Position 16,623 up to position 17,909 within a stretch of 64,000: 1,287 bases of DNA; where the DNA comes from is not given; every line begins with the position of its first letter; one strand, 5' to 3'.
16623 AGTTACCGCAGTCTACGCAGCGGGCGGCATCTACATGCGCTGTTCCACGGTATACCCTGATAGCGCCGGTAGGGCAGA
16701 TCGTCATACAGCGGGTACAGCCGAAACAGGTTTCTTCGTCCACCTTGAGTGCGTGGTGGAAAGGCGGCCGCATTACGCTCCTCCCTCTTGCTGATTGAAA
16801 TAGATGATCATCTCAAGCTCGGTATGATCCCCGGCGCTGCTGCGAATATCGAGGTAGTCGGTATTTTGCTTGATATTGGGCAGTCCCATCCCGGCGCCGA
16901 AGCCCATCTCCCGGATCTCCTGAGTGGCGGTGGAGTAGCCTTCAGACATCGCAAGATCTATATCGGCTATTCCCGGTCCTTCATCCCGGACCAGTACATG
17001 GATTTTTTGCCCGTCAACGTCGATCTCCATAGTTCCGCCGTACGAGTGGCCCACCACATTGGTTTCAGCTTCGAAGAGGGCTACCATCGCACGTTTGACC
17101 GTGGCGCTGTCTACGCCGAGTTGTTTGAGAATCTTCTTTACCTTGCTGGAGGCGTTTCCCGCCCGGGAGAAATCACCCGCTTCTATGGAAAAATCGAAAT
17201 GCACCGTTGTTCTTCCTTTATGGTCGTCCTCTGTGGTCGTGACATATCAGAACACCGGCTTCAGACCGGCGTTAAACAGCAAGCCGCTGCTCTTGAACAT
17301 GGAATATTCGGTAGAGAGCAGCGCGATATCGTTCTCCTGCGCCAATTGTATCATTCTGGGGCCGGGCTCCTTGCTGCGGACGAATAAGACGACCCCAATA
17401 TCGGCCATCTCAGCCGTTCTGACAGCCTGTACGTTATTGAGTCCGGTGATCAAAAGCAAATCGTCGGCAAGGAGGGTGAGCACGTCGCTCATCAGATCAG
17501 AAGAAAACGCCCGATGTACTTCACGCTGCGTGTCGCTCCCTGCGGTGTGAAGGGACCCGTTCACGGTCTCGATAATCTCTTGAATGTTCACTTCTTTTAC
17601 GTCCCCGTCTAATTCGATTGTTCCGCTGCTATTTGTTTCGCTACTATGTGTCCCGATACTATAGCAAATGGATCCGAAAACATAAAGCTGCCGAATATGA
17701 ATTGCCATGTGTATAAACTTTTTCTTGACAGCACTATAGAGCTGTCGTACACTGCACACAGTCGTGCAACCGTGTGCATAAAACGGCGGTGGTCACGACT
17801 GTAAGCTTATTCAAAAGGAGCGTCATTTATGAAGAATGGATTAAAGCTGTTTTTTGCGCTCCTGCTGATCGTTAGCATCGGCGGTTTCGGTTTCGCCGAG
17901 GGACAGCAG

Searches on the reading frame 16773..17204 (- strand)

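Call 8: search_protein_families(library=pfam, proteins=[window:16773-17204:-])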
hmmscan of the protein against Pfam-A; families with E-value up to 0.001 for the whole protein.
window:16773-17204:- (143 aa): 2 families
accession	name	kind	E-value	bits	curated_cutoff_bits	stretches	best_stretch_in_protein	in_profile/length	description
PF13581.12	HATPase_c_2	-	1e-10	42.1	27.4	1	16-133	9-126/127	Histidine kinase-like ATPase domain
PF02518.31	HATPase_c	-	8.5e-09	36.3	26.4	1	38-129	5-102/111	Histidine kinase-, DNA gyrase B-, and HSP90-like ATPase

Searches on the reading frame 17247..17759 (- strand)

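Call 8: search_protein_families(library=pfam, proteins=[window:17247-17759:-])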
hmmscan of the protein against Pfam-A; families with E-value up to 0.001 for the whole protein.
window:17247-17759:- (170 aa): 1 family
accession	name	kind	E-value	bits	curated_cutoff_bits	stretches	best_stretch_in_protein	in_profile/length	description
PF07085.17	DRTGG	-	6.5e-07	29.6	25.2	1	61-158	1-99/105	DRTGG domain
